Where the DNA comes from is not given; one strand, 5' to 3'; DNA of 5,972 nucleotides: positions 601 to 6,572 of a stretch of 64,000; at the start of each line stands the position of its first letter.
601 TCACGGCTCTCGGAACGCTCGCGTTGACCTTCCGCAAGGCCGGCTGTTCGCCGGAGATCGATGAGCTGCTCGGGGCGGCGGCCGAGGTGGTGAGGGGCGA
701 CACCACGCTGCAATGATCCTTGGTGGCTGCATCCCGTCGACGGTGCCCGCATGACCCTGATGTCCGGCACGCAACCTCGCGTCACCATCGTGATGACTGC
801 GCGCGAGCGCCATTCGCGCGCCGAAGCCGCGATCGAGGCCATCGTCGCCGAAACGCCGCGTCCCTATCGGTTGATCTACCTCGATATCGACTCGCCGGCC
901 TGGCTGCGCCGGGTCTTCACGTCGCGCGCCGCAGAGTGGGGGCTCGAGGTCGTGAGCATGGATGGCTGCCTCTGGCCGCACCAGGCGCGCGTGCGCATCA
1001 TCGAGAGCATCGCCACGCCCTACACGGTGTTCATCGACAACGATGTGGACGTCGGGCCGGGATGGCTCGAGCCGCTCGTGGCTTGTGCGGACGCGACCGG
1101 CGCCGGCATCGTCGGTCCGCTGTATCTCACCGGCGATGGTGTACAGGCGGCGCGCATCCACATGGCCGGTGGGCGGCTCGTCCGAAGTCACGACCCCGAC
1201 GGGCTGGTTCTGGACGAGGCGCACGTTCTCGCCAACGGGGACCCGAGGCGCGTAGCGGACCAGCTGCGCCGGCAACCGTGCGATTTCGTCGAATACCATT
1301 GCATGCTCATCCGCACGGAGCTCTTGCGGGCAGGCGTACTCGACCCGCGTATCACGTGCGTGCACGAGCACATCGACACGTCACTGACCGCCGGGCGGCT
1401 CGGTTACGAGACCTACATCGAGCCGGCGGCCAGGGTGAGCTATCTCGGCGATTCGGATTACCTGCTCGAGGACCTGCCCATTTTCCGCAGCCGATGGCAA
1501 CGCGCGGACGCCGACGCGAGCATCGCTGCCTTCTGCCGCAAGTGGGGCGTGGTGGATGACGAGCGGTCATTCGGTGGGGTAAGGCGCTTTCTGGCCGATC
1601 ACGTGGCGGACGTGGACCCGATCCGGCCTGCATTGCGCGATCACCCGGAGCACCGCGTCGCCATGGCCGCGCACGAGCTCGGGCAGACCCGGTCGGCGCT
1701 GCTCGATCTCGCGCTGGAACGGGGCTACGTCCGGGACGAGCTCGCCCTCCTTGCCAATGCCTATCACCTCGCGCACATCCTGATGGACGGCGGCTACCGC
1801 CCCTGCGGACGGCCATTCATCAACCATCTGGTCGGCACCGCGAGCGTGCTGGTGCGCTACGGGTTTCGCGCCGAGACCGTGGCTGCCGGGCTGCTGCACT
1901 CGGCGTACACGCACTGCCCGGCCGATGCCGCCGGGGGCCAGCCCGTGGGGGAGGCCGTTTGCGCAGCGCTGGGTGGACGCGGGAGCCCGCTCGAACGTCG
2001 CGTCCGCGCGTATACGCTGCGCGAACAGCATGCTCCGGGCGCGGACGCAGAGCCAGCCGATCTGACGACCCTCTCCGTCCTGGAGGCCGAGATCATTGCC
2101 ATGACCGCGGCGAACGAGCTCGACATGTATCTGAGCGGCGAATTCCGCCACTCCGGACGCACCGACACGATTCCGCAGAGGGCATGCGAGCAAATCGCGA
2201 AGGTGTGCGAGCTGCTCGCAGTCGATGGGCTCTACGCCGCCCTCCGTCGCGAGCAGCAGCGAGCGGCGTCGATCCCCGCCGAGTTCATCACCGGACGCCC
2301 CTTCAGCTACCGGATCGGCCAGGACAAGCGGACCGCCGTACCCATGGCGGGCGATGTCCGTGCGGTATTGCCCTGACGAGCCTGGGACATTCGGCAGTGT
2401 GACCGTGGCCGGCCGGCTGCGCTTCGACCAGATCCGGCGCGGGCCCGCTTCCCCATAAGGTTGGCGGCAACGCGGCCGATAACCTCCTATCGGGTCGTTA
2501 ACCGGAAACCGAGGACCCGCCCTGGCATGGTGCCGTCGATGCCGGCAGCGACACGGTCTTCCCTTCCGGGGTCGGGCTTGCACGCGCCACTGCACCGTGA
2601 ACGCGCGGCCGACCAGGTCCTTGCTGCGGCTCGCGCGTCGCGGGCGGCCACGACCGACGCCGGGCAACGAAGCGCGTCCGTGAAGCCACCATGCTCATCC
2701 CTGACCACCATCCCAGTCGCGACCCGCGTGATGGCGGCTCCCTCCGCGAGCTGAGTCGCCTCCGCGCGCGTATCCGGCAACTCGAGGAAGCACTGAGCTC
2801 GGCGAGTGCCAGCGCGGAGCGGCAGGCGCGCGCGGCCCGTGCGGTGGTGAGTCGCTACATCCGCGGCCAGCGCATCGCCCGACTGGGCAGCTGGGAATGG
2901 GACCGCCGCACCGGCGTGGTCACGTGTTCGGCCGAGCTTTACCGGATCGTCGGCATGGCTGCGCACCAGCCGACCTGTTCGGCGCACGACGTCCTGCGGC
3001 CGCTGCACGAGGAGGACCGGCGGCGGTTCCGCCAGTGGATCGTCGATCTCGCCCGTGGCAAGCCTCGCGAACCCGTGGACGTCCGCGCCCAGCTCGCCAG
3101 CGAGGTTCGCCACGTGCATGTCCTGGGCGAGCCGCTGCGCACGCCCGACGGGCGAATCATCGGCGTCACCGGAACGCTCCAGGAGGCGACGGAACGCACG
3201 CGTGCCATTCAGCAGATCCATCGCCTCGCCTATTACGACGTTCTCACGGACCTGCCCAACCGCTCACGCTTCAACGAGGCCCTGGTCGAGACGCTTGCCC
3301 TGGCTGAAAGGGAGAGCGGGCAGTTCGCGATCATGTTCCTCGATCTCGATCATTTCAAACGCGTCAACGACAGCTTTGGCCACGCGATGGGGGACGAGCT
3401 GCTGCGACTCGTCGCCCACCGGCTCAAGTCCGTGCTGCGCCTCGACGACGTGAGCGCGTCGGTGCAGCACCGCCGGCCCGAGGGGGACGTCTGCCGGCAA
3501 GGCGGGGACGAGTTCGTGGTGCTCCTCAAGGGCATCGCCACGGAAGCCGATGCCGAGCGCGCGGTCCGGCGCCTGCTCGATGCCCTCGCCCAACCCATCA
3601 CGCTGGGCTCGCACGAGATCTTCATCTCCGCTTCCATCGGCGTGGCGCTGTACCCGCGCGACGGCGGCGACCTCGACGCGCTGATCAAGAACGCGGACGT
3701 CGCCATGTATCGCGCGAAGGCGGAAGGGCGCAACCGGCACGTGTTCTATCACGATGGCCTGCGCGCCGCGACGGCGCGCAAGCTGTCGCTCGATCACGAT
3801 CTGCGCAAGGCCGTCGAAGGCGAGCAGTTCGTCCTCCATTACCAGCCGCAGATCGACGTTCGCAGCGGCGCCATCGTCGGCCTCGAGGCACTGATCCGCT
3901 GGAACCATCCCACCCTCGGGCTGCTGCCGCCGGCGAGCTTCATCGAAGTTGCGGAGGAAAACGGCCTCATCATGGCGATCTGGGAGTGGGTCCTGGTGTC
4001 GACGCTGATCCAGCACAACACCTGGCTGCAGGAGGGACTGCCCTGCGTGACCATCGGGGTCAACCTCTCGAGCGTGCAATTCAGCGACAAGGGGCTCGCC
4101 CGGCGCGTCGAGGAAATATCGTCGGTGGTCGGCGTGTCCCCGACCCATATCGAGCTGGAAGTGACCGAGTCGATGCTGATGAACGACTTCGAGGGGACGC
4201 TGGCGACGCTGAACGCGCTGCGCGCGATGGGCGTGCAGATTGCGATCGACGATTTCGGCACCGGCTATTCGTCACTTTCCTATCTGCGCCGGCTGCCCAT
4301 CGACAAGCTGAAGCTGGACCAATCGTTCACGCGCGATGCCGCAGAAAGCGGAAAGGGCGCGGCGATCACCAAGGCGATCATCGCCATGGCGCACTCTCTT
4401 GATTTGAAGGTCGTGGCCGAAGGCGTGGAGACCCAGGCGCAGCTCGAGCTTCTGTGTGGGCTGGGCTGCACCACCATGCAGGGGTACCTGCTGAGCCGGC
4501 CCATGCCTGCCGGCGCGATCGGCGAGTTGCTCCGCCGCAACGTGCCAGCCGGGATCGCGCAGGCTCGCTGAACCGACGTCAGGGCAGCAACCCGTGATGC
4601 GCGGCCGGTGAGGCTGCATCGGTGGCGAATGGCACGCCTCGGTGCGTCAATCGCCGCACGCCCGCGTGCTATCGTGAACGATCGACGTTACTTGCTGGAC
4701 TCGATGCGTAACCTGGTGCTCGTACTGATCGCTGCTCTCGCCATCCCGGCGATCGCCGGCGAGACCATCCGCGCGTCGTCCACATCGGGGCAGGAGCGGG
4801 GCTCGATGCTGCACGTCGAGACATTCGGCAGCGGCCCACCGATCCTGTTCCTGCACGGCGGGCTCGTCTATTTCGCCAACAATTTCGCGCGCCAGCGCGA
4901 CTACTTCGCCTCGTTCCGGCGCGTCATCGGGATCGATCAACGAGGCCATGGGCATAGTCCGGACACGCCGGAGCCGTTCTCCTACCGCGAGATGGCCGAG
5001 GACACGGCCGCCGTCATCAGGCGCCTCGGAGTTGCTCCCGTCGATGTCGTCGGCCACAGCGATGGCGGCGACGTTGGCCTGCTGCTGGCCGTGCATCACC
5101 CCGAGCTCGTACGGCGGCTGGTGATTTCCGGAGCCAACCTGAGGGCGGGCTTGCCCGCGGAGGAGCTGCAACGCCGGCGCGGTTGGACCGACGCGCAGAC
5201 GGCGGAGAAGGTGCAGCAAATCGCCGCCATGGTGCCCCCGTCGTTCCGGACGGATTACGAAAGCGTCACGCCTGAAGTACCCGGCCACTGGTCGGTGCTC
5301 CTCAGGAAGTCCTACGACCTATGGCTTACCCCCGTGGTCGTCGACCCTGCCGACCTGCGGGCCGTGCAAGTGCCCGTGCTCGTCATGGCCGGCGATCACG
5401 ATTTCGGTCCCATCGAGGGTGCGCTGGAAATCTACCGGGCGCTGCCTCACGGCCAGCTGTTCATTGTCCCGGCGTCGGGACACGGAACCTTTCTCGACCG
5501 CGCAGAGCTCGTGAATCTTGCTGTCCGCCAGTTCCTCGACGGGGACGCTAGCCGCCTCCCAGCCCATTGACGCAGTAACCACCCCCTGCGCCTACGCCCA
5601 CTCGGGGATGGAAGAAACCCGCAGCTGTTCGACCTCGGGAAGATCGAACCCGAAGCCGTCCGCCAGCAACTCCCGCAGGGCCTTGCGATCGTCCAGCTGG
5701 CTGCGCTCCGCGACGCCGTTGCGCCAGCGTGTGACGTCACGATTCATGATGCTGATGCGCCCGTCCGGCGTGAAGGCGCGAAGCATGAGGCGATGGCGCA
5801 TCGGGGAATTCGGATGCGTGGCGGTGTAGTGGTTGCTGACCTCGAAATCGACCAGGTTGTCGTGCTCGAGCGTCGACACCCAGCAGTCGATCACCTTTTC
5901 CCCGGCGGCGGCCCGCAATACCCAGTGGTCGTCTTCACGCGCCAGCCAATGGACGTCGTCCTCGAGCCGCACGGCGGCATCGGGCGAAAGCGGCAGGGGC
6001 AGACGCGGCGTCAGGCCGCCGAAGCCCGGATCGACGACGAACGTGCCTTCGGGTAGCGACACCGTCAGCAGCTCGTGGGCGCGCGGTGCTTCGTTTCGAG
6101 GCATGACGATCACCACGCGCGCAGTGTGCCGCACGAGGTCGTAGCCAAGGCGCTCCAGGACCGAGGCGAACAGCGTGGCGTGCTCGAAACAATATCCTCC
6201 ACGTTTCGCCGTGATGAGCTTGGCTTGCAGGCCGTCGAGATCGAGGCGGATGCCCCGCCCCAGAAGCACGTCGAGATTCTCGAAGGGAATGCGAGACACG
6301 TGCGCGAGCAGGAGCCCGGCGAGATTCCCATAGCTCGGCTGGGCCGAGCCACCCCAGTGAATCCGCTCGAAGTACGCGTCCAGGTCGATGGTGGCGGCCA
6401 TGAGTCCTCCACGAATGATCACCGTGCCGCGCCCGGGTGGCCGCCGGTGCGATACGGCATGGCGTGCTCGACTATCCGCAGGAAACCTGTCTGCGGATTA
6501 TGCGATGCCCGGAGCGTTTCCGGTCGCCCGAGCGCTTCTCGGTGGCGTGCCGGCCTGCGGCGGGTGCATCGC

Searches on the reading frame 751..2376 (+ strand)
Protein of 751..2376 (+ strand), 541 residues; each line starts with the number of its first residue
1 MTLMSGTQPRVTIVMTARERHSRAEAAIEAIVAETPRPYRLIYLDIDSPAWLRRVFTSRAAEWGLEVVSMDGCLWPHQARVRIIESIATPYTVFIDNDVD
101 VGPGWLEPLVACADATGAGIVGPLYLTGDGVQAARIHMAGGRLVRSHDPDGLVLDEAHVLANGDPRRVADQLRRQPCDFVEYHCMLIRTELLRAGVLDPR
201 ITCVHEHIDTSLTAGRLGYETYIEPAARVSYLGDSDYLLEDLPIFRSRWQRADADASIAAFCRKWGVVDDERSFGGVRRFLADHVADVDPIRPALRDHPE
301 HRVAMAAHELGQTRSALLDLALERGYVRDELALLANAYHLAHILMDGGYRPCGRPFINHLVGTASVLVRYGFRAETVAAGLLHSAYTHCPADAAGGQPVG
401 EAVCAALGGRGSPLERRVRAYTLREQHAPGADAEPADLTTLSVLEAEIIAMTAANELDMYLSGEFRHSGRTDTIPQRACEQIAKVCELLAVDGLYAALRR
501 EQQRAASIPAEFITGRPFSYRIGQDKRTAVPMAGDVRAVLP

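Call 51: search_protein_families(library=pfam, proteins=[window:751-2376:+], max_evalue=0.000001)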
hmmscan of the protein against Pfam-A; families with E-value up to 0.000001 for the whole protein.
window:751-2376:+ (541 aa): 1 family
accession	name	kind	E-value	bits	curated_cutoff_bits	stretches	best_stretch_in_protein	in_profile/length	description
PF00535.33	Glycos_transf_2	-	3e-07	31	23.3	1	12-189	1-161/168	Glycosyl transferase family 2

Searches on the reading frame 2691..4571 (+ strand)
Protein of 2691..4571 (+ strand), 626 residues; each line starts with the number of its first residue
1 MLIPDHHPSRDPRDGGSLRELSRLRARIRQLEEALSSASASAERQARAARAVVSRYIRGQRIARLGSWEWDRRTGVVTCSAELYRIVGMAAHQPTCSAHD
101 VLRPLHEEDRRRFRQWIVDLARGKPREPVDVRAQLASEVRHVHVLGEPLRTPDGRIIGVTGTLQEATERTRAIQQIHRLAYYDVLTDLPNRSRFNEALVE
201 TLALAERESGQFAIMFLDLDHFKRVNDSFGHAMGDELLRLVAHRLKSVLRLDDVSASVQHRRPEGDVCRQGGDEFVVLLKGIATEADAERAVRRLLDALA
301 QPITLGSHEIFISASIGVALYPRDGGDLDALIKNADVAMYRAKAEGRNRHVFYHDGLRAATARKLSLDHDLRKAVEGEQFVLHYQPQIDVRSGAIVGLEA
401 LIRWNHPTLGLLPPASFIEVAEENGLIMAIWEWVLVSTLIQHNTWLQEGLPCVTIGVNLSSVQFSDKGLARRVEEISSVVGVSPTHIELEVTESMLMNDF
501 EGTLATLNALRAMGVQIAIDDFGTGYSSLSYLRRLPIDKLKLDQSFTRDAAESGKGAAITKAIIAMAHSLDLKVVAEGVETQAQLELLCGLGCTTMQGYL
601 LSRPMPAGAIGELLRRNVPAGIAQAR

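Call 51: search_protein_families(library=pfam, proteins=[window:2691-4571:+], max_evalue=0.000001)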
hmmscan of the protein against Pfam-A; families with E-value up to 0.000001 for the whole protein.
window:2691-4571:+ (626 aa): 2 families
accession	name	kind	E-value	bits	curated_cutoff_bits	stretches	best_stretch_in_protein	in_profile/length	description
PF00563.25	EAL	-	1.6e-74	250.7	31.3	1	370-604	3-236/236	EAL domain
PF00990.26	GGDEF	-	3.6e-47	160.6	23.8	1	180-349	1-161/161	Diguanylate cyclase, GGDEF domain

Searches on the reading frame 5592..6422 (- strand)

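Call 51: search_protein_families(library=pfam, proteins=[window:5592-6422:-], max_evalue=0.000001)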
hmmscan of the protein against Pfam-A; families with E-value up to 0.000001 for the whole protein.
window:5592-6422:- (276 aa): 1 family
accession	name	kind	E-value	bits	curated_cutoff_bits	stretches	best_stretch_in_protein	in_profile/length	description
PF00797.23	Acetyltransf_2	-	3.3e-54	184.6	22.8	1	33-262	4-236/240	N-acetyltransferase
